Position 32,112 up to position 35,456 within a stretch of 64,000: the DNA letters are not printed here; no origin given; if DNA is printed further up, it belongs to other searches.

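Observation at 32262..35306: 1014-aa hydrophilic orphan protein with no signal peptide or TM helix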

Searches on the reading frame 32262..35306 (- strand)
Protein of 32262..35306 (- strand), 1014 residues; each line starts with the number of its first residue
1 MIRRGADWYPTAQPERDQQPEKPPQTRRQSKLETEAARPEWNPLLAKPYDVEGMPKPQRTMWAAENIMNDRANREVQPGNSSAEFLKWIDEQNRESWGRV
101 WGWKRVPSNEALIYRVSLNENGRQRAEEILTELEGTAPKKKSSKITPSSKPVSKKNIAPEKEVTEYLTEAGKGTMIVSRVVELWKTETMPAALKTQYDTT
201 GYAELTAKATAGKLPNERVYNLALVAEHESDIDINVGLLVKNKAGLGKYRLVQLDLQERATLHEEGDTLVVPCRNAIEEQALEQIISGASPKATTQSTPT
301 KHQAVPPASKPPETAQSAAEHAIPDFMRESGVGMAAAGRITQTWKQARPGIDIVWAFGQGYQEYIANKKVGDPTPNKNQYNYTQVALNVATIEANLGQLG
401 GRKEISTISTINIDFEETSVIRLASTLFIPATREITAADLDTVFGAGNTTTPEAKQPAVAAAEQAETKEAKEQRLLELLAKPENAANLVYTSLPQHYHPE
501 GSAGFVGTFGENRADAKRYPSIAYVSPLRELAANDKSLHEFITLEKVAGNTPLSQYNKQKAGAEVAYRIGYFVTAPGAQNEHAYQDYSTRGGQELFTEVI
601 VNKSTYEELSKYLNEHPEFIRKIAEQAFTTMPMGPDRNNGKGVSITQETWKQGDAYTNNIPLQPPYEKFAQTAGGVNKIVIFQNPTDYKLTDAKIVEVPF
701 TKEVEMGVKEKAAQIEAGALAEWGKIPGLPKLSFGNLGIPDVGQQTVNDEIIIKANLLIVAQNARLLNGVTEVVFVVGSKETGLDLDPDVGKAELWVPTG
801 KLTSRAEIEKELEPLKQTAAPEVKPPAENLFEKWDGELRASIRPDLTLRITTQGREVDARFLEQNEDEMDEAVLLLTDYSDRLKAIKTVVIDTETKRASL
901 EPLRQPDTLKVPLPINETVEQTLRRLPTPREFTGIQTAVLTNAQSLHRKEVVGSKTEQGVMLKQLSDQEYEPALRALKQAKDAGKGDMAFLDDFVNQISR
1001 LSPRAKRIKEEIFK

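Call 5: search_protein_families(library=pfam, proteins=[window:32262-35306:-], max_evalue=0.01)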
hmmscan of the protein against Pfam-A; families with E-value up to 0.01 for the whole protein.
window:32262-35306:- (1014 aa): 0 families

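Call 6: search_solved_structures(query=window:32262-35306:-, max_evalue=1)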
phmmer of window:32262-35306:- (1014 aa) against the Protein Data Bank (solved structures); distinct sequences matched with E-value up to 1: 0.

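Call 11: find_homologous_proteins(query=window:32262-35306:-, max_evalue=0.001)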
Query window:32262-35306:- (1014 aa): 1 proteins with E <= 0.001 among 8000 candidates.
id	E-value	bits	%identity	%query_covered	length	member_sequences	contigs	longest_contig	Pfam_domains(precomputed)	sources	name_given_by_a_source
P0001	0.0e+0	2264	100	100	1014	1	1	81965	-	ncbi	-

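Call 14: find_encoding_contigs(protein=P0001, flank=10000, max_places=6)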
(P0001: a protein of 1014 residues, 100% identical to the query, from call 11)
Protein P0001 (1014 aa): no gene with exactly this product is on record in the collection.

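Call 18: search_protein_families(library=ncbifam, proteins=[window:32262-35306:-], max_evalue=0.01)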
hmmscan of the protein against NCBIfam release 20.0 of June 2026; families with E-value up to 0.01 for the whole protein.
window:32262-35306:- (1014 aa): 0 families

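Call 19: search_protein_families(library=phrogs, proteins=[window:32262-35306:-], max_evalue=0.01)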
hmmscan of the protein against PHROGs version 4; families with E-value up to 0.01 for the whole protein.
window:32262-35306:- (1014 aa): 0 families

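Call 21: predict_structure(protein=window:32262-35306:-)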
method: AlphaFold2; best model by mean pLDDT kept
length: 1014 residues; sequences in the alignment: 1
mean_pLDDT: 34.9   pTM: 0.22
mean pLDDT of the five models: 34.9, 29.3, 28.6, 24.6, 24.5
residues with pLDDT >= 90: 0; 70-90: 2; 50-70: 45; < 50: 967
segments of 3 or more residues with pLDDT < 50: 1-22, 24-466, 468-735, 737-968
pLDDT, mean of each block of 10 residues (from residue 1): 27 33 36 29 30 35 35 34 42 36 29 28 40 38 29 31 31 30 35 34 37 34 28 31 35 31 24 24 27 27 31 30 29 30 34 33 37 34 33 37 30 27 27 36 39 42 47 46 41 35 34 32 29 34 33 35 35 33 36 33 36 41 36 33 33 31 35 35 32 32 41 40 35 34 35 33 34 31 33 29 39 41 39 38 28 33 41 35 30 25 26 32 32 37 36 37 46 63 61 58 59 60
secondary structure, 60 per line:
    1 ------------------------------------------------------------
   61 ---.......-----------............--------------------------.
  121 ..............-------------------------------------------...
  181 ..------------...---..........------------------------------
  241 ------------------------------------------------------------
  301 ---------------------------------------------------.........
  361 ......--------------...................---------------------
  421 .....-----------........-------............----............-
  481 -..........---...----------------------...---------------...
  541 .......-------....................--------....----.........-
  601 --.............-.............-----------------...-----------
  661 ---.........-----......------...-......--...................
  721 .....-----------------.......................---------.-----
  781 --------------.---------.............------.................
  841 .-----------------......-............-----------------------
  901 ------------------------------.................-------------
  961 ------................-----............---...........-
elements in order (helices of 4 or more, strands of 3 or more residues): H64-70 H82-93 H120-134 E178-182 E195-197 H201-210 H352-366 H381-399 H421-425 H437-444 H452-463 H468-479 H482-491 H538-547 H555-574 H583-586 H591-599 H603-615 H617-629 H664-672 E678-683 E694-699 H702-725 H743-765 H805-817 H824-841 H859-864 H866-877 H931-947 H967-982 H988-999 H1003-1013

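Call 22: search_protein_representatives(protein=window:32262-35306:-)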
Query: 1014 residues. Proteins with E-value up to 0.001 (for the whole library): 50; up to 1e-10: 14; up to 1e-30: 2. The best 50 are listed.
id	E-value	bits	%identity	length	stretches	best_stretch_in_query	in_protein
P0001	0.0e+00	2264.4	100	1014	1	1-1014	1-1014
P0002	5.7e-56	206.7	32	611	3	828-1013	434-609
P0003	6.4e-17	77.5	38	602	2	563-702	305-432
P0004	1.9e-14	69.3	34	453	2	561-689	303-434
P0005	6.5e-14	67.5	34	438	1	466-677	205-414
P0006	6.8e-14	67.4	38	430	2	562-677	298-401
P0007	4.4e-12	61.4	38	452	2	565-675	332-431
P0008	5.8e-12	61.0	40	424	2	564-674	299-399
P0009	1.1e-11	60.2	38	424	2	582-681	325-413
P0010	1.3e-11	59.9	31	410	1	432-691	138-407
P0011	1.7e-11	59.5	32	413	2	545-673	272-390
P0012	2.3e-11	59.0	35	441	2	581-681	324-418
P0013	2.5e-11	58.9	41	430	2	566-673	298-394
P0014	2.7e-11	58.8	39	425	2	564-688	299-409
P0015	3.1e-10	55.3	40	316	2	583-687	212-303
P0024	1.1e-08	50.2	35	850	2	564-677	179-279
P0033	3.7e-06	41.9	34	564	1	547-696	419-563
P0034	3.7e-06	41.8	33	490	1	558-684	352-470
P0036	1.3e-05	40.0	35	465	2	560-690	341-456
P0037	1.7e-05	39.6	36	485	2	550-679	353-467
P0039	4.4e-05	38.3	28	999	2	563-714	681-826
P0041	1.4e-04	36.6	37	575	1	583-697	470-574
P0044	2.3e-04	35.9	41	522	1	578-697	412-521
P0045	2.4e-04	35.8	34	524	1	556-692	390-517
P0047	4.9e-04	34.8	35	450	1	569-686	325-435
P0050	6.5e-04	34.4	34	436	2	567-681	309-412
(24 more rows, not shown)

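Call 25: search_protein_families(library=pfam, alignment_id=A1, max_evalue=0.01)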
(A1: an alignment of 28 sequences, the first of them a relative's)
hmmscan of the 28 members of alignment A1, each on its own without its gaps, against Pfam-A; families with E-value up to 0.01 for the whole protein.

A. member 1, P0003 (602 aa): 0 families

B. families by the number of members that match (of 28 scanned): 2 families
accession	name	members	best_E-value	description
PF05600.17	CDK5RAP3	1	0.00036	CDK5 regulatory subunit-associated protein 3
PF21984.2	DnaD_N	1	0.0057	DnaD N-terminal domain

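Call 28: find_encoding_contigs(protein=P0002, flank=10000, max_places=4)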
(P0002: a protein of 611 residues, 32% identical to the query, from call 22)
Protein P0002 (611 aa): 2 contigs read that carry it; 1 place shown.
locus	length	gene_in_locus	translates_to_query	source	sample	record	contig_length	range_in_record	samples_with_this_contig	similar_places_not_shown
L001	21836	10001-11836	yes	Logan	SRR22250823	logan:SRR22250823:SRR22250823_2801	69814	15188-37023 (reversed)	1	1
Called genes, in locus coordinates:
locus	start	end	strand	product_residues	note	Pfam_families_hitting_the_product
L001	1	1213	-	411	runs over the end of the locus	-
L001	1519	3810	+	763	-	PF00912:Transgly, PF00905:Transpeptidase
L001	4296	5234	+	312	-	-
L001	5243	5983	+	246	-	-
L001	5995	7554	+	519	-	-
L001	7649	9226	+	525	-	-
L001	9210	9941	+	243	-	PF00535:Glycos_transf_2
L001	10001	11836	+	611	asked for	-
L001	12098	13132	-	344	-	-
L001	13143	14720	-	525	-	-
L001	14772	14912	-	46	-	-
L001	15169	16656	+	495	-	-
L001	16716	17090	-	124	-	-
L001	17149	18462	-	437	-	PF01547:SBP_bac_1, PF13416:SBP_bac_8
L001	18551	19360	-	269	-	PF00483:NTP_transferase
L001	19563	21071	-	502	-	PF05362:Lon_C (weak), PF13541:ChlI, PF00493:MCM (weak), PF00158:Sigma54_activat (faint), PF01078:Mg_chelatase, PF00004:AAA (faint), PF07728:AAA_5, PF13335:Mg_chelatase_C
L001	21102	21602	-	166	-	PF01252:Peptidase_A8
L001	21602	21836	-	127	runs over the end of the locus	-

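Call 34: find_related_loci(query=P0001, collection=genome_contigs, flank=10000)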
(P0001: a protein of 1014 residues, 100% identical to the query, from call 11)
Query P0001 (1014 aa) in genome_contigs; peptide patterns used: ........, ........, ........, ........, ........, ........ (x = any residue, [..] = any of these).
24 stretches matched a pattern, but none encodes a relative of the query by tblastn (E <= 1e-3).

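Call 38: find_encoding_contigs(protein=P0005, flank=8000, max_places=3)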
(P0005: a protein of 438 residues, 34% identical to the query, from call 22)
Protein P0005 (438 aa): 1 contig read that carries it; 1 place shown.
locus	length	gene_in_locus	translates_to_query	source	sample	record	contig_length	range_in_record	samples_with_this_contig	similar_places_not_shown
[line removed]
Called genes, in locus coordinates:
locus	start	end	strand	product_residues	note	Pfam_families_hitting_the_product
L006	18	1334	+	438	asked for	-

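Call 39: find_encoding_contigs(protein=P0003, flank=8000, max_places=3)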
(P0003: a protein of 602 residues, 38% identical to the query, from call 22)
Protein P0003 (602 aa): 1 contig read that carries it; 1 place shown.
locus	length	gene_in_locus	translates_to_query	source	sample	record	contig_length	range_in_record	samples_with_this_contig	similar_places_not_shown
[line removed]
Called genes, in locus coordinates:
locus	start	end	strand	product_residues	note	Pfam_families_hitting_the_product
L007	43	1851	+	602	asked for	-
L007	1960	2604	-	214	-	PF05552:MS_channel_1st_1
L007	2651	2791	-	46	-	?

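Call 62: search_protein_families(library=pfam, proteins=[P0033, P0034, P0036, P0037, P0039, P0041, P0044, P0045, P0047, P0050], max_evalue=0.01)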
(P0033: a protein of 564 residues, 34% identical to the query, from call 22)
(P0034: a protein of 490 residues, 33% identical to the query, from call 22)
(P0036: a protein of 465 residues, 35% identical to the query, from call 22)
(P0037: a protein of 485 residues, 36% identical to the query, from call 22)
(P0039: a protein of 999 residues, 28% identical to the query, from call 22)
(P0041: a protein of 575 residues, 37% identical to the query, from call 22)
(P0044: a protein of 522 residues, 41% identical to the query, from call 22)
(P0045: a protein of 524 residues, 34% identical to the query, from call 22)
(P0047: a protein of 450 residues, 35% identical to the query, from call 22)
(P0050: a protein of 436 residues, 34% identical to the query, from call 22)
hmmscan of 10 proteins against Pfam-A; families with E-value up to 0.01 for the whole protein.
P0033 (564 aa): 0 families

P0034 (490 aa): 0 families

P0036 (465 aa): 0 families

P0037 (485 aa): 0 families

P0039 (999 aa): 1 family
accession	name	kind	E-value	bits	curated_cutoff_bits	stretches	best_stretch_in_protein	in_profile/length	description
PF09397.16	FtsK_gamma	-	1e-19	70.4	30.6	1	936-992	6-62/63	Ftsk gamma domain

P0041 (575 aa): 0 families

P0044 (522 aa): 0 families

P0045 (524 aa): 0 families

P0047 (450 aa): 0 families

P0050 (436 aa): 0 families

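Call 65: find_encoding_contigs(protein=P0010, flank=6000, max_places=3)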
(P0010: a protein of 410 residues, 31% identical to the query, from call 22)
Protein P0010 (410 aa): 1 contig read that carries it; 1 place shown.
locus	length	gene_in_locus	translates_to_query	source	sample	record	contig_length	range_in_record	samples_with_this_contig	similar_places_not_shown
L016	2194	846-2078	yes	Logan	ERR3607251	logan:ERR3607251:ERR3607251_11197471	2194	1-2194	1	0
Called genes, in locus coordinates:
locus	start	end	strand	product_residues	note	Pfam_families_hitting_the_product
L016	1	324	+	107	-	?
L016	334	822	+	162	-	-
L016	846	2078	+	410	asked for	-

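Call 66: find_encoding_contigs(protein=P0039, flank=6000, max_places=3)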
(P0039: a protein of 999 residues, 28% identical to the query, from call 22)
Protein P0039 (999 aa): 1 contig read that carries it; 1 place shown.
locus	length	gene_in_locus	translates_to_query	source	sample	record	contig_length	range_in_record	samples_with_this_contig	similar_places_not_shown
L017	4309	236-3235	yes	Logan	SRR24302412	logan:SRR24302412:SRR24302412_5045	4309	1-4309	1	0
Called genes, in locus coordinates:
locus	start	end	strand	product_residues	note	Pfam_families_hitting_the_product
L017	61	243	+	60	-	-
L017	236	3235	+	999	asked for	PF09397:FtsK_gamma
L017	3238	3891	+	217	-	PF01746:tRNA_m1G_MT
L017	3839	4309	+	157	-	?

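Call 67: find_encoding_contigs(protein=P0008, flank=6000, max_places=3)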
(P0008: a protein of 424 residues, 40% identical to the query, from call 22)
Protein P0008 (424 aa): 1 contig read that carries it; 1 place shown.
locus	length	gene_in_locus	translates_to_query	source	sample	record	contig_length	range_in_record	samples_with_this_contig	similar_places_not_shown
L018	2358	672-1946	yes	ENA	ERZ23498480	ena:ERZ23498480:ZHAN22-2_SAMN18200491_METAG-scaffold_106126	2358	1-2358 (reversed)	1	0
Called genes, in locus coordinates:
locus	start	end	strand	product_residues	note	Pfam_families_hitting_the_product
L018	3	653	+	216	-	?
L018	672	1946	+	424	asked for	-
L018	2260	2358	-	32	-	?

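Call 71: search_protein_families(library=ncbifam, alignment_id=A1, max_evalue=0.1)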
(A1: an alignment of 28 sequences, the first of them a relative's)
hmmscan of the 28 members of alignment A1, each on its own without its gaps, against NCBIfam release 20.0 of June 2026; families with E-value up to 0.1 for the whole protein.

A. member 1, P0003 (602 aa): 0 families

B. families by the number of members that match (of 28 scanned): 10 families
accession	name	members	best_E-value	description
NF045780.1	TrlF_fam_ATP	2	0.0082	TrlF family AAA-like ATPase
TIGR01610.1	phage_O_Nterm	1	0.0026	phage replication protein O, N-terminal domain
NF033500.1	phi80_GamL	1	0.0046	host nuclease inhibitor GamL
NF010464.0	PRK13889.1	1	0.0063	conjugal transfer relaxase TraA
NF041244.1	IglI_fam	1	0.019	type VI secretion system protein IglI family protein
TIGR03607.1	TIGR03607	1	0.022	patatin-like protein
NF049906.1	IncMemCPSIT0556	1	0.023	CPSIT_0556 family inclusion membrane protein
NF053609.1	Sul12a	1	0.039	Sul12a family chromatin-organizing protein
NF045808.1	PT-DNA_restrict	1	0.092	phosphorothioated DNA-binding restriction endonuclease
TIGR02000.1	NifU_proper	1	0.096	Fe-S cluster assembly protein NifU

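Call 98: search_dna_similar(query=P0001, collection=phages, mode=protein, max_evalue=0.001, max_rows=10)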
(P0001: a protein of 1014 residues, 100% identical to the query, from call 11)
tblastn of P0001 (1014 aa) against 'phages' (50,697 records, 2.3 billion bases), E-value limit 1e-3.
No match.
